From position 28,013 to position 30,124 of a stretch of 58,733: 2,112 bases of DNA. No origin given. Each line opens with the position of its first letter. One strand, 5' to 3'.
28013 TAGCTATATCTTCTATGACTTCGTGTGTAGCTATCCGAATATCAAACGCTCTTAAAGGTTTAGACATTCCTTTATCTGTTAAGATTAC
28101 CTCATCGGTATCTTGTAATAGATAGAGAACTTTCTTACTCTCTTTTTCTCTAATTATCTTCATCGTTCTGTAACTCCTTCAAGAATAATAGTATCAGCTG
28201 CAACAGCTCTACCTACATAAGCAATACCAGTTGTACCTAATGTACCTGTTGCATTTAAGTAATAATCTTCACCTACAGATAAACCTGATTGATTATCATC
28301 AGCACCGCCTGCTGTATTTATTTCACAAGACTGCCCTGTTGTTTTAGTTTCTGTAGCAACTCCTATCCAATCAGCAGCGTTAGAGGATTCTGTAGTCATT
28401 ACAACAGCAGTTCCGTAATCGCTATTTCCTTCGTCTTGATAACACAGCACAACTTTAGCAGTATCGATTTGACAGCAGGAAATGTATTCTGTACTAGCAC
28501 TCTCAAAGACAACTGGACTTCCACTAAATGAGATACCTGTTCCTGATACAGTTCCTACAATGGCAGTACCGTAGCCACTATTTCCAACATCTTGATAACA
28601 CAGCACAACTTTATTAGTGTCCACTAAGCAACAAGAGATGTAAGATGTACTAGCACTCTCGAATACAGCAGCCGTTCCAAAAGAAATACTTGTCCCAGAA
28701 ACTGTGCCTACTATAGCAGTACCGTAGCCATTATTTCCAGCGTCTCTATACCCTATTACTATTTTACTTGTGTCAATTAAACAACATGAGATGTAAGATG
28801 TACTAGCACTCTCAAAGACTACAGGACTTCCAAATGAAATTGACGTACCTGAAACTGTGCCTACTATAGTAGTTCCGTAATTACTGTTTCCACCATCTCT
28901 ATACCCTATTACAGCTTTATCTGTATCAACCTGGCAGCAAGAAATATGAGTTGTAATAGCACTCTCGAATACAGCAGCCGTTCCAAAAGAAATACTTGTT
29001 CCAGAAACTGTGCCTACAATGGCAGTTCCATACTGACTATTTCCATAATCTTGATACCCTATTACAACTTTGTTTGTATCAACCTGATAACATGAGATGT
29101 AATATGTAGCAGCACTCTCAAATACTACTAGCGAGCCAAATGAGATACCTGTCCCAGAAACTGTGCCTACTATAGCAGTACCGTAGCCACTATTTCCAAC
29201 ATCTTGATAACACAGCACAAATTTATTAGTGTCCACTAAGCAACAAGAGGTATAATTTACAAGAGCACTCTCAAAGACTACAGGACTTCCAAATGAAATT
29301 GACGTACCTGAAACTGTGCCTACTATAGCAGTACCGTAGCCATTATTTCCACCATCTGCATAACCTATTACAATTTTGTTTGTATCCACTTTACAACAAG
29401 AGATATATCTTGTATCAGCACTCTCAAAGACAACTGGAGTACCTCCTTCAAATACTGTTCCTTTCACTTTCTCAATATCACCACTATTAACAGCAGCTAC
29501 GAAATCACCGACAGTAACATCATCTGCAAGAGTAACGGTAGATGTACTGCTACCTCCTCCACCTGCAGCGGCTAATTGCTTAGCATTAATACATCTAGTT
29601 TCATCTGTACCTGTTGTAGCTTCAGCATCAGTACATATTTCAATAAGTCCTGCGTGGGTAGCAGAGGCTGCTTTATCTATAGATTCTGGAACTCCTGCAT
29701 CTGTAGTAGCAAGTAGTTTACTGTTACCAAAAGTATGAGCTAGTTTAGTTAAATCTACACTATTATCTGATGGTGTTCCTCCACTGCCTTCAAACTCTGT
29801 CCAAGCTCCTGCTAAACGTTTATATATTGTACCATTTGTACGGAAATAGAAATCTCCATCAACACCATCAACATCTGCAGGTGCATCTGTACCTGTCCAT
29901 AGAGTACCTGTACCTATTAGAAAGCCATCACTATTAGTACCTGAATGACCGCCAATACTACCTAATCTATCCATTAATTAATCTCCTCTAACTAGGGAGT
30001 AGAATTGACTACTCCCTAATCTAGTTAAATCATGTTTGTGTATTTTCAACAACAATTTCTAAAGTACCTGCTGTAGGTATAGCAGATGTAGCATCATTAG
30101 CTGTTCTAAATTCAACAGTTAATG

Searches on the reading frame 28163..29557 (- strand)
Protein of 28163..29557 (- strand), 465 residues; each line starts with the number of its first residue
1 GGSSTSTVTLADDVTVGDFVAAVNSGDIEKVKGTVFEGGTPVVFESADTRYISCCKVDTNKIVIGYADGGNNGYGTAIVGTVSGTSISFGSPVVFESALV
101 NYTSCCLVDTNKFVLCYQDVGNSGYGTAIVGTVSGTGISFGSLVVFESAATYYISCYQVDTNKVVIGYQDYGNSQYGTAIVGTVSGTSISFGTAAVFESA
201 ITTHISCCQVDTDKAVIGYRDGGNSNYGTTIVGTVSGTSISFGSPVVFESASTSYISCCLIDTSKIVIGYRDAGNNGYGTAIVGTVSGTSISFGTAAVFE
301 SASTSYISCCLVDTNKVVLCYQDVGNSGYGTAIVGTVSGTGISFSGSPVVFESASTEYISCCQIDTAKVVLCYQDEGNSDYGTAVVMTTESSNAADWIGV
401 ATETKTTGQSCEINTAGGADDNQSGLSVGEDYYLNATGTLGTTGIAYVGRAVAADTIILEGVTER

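Call 52: predict_structure(alignment_id=A2)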
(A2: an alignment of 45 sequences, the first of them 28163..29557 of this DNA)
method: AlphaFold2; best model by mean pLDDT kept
length: 465 residues; sequences in the alignment: 45
mean_pLDDT: 85.2   pTM: 0.76
mean pLDDT of the five models: 85.2, 82.9, 82.7, 82.5, 82.3
residues with pLDDT >= 90: 320; 70-90: 63; 50-70: 26; < 50: 56
segments of 3 or more residues with pLDDT < 50: 1-15, 26-39, 398-420, 462-465
pLDDT, mean of each block of 10 residues (from residue 1): 33 48 49 38 75 93 93 93 90 96 95 98 98 96 98 96 97 99 98 98 97 96 99 98 98 98 97 98 98 98 97 95 96 96 93 93 91 86 82 50 30 36 76 87 89 84 44
secondary structure, 60 per line:
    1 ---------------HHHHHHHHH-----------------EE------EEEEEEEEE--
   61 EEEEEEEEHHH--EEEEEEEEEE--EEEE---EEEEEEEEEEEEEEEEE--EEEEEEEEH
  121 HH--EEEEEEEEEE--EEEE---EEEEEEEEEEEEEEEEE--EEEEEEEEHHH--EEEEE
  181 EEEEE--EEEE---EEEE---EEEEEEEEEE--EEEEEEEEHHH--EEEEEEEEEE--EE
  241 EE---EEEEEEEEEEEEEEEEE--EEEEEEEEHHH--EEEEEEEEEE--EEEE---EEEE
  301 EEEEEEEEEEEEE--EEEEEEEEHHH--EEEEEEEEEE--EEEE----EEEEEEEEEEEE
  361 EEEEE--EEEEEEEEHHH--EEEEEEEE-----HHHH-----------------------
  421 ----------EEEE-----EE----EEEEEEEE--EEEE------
elements in order: H16-24 E50-58 E61-68 E74-83 E86-89 E93-109 E112-119 E125-134 E137-140 E144-160 E163-170 E176-185 E188-191 E195-198 E202-211 E214-221 E227-236 E239-242 E246-262 E265-272 E278-287 E290-293 E297-313 E316-323 E329-338 E341-344 E349-365 E368-375 E381-388 H394-397 E431-434 E446-453 E456-459
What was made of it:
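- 28160..29974 (-): Parent gene: putative tail fibre or receptor-binding protein (604 aa). It has an N-terminal fibre motif, a neck, a seven-bladed propeller (units at 29434-28391) and a small C-terminal domain. In the AlphaFold2 model most 10-residue blocks across the blades have pLDDT above 95 (call 52).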

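Call 56: fold_search(model_id=the predicted structure, library=pdb)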
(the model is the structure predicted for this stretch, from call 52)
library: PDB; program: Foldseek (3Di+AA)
matches with E <= 10: 1351; with E <= 0.001: 629
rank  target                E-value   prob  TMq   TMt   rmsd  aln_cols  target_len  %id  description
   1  4irz_A                2.2e-09  1.00  0.50  0.41   6.9       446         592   12  Crystal structure of A4b7 headpiece complexed with Fab Natalizumab (released 2013-09-25)
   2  2w38                  7.8e-09  1.00  0.45  0.48   6.8       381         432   12  Crystal structure of the pseudaminidase from Pseudomonas aeruginosa (released 2008-12-23)
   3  3h6j                  8.7e-09  1.00  0.45  0.47   7.4       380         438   11  Crystal structure of a putative neuraminidase from Pseudomonas aeruginosa (released 2009-05-12)
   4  8x8n_B                1.1e-08  1.00  0.48  0.64  15.8       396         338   11  Cryo-EM structure of the octreotide-bound Somatostatin receptor 5-Gi protein complex (released 2024-06-12)
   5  8wc4_B                2.3e-08  1.00  0.49  0.65   4.8       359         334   10  Cryo-EM structure of the ZH8651-bound mTAAR1-Gs complex (released 2023-12-27)
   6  5eo8                  2.5e-08  1.00  0.45  0.63   5.7       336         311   11  Crystal structure of AOL(868) (released 2016-06-29)
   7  8wc3_B                3.8e-08  1.00  0.49  0.65  15.4       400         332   10  Cryo-EM structure of the SEP363856-bound mTAAR1-Gs complex (released 2023-12-27)
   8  3v4p_A                3.8e-08  1.00  0.49  0.40   9.0       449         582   13  crystal structure of a4b7 headpiece complexed with Fab ACT-1 (released 2012-01-11)
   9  9p96_A                4.0e-08  1.00  0.53  0.44   6.0       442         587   13  CryoEM structure of the apo integrin alpha4beta7 (released 2025-09-24)
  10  4xei_C                4.0e-08  1.00  0.48  0.62   6.0       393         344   10  Orthorhombic isomorph of bovine Arp2/3 complex (released 2015-09-02)
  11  7xbw_D                4.4e-08  1.00  0.47  0.64  14.5       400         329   10  Cryo-EM structure of the human chemokine receptor CX3CR1 in complex with Gi1 (released 2022-07-13)
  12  4d52_C                5.1e-08  1.00  0.45  0.62   5.6       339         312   12  CRYSTAL STRUCTURE OF FUCOSE BINDING LECTIN FROM ASPERGILLUS FUMIGATUS (AFL) IN COMPLEX WITH L-GALACTOPYRANOSE. (released 2015-03-11)
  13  3v4p_C                5.7e-08  1.00  0.49  0.40   9.0       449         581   13  crystal structure of a4b7 headpiece complexed with Fab ACT-1 (released 2012-01-11)
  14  2jkb                  5.7e-08  1.00  0.44  0.32  11.3       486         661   10  Crystal structure of Streptococcus pneumoniae NanB in complex with 2, 7-anhydro-Neu5Ac (released 2008-09-16)
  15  6z6c_BBB              6.3e-08  1.00  0.45  0.62   5.7       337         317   12  Crystal structurel of FleA lectin in complex with a monovalent inhibitor (released 2021-04-07)
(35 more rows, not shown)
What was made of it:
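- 28160..29974 (-): Foldseek matches integrin alpha, G-beta, seven- and six-bladed lectins and sialidases at E=2e-9 and weaker (call 56).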

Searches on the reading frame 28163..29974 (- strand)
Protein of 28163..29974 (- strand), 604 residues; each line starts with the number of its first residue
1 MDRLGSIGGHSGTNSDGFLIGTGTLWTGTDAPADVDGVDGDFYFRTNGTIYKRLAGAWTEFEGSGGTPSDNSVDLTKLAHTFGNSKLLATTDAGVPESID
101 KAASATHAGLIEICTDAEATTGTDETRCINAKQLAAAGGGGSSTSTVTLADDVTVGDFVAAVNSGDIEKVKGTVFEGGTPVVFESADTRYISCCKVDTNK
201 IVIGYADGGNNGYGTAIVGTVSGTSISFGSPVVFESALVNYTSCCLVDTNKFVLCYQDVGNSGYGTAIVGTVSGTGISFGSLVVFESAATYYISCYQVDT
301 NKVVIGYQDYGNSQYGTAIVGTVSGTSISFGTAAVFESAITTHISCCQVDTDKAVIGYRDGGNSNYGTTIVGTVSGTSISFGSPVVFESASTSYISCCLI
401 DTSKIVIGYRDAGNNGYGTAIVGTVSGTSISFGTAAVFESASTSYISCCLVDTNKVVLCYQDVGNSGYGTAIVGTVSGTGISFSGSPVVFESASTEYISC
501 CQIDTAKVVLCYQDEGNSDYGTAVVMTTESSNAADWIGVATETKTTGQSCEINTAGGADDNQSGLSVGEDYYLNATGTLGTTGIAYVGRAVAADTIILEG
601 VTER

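Call 8: search_protein_families(library=pfam, proteins=[window:28163-29974:-], max_evalue=0.1)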
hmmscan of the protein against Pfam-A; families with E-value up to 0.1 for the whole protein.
window:28163-29974:- (604 aa): 7 families
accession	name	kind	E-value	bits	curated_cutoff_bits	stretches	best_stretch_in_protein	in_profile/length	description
PF00739.24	X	-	1.1e-13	52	27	0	500-542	6-48/142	Trans-activation protein X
PF05995.18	CDO_I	-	0.0011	19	23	0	436-482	38-84/170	Cysteine dioxygenase type I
PF00699.25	Urease_beta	-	0.0062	17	25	0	177-206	63-92/98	Urease beta subunit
PF08394.17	Arc_trans_TRASH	-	0.0087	16.6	27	0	178-195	12-29/43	Archaeal TRASH domain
PF04379.20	DUF525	-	0.027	15.1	27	0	163-200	39-76/87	ApaG domain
PF20768.2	Topo_VI_alpha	-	0.049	13.9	23.6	0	455-468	22-35/50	All-beta domain in DNA topoisomerase VI alpha subunit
PF21403.4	OTU1_UBXL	-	0.051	14.6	22.7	0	142-164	9-31/49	OTU1, UBXL domain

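Call 9: search_protein_families(library=phrogs, proteins=[window:28163-29974:-], max_evalue=0.01)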
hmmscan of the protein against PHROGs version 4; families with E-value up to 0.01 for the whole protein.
window:28163-29974:- (604 aa): 2 families
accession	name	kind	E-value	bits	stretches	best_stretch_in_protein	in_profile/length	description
phrog_28662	-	unknown function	4.5e-10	40.5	0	435-459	43-67/72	-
phrog_972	-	tail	0.0026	16.5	1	101-135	642-676/1246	tail fiber protein proximal subunit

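Call 33: find_related_loci(query=window:28163-29974:-, collection=viral_contigs, flank=8000)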
Query window:28163-29974:- (604 aa) in viral_contigs; peptide patterns used: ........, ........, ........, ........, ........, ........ (x = any residue, [..] = any of these).
24 stretches matched a pattern; 2 encode a relative of the query (tblastn E <= 1e-3); 2 distinct loci.
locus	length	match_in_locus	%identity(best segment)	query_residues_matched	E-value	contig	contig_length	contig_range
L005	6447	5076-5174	55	28-58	7e-5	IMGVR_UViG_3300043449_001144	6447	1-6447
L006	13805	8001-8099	52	28-58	8e-5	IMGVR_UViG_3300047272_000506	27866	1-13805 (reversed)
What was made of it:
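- Tried and rejected: With the fibre as query it found only an N-terminal motif (call 33).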

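Call 79: search_dna_similar(query=window:28163-29974:-, collection=phages, mode=protein, max_rows=15, max_evalue=0.001)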
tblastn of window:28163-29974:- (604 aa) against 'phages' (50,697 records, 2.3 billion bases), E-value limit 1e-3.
Records with a match: 3; places in all: 3; records where one place covers at least 80% of the query: 0.
Best place of each record, by identity: <60% 3.
By first word of the organism name: Lentibacter 2; Marine 1.
By host as written in the record: Lentibacter sp. SH36 2; - 1.
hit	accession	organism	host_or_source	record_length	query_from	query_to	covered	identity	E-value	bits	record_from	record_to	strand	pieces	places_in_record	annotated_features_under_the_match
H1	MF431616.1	Lentibacter phage vB_LenP_ICBM2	Lentibacter sp. SH36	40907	153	331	30%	31.6%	4e-6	56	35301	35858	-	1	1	hypothetical protein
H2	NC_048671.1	Lentibacter phage vB_LenP_ICBM2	Lentibacter sp. SH36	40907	153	331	30%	31.6%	4e-6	56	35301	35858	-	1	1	hypothetical protein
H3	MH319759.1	Marine virus AG-345-O18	single cell amplified by WGA-X; seawater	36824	516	598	14%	35.6%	1e-5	55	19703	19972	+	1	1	record has no annotation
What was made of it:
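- Tried and rejected: Even the fibre finds only Lentibacter phage ICBM2 gp49 and one marine single-cell virus (call 79).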

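Call 80: get_annotated_region(hit=H2, flank=6000)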
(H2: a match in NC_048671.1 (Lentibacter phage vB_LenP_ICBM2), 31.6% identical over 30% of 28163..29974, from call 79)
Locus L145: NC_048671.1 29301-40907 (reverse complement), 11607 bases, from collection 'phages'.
description: Lentibacter phage vB_LenP_ICBM2, complete genome.
organism: Lentibacter phage vB_LenP_ICBM2 (NCBI taxid 2847823)
taxonomy: Viruses; Duplodnaviria; Heunggongvirae; Uroviricota; Caudoviricetes; Zobellviridae; Cobavirinae; Veravirus; Veravirus septentrionalis
host: Lentibacter sp. SH36; source: seawater, algal bloom, North Sea; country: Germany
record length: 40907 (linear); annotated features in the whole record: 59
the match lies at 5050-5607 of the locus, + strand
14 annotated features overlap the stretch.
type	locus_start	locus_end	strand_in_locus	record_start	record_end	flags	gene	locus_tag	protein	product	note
repeat_region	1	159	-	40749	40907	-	-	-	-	-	direct terminal repeat; vB_LenP_ICBM2_DTR2; identical with vB_LenP_ICBM2_DTR1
CDS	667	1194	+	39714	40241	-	-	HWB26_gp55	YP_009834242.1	hypothetical protein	-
CDS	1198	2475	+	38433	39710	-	-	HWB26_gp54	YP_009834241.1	tail fiber protein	-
CDS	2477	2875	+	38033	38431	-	-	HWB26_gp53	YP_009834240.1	hypothetical protein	-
CDS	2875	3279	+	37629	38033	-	-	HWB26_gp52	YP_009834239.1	tail fiber assembly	-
CDS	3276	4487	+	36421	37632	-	-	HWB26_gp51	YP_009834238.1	hypothetical protein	-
CDS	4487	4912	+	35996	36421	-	-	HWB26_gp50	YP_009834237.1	tail fiber assembly protein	-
CDS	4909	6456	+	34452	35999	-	-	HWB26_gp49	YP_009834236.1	hypothetical protein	-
CDS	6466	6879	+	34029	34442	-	-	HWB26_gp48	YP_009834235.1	tail fiber protein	-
CDS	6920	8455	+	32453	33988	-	-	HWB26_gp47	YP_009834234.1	terminase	-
CDS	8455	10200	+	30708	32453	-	-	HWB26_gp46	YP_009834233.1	head-tail adaptor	portal protein (head-tail connector)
CDS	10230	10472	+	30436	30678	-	-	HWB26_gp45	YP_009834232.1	hypothetical protein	-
CDS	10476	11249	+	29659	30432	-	-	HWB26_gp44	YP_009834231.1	virion scaffolding protein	-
CDS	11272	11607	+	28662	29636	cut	-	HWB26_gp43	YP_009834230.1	major capsid protein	-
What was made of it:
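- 28160..29974 (-): The homologue in Lentibacter phage ICBM2 lies among tail-fibre genes (call 80).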
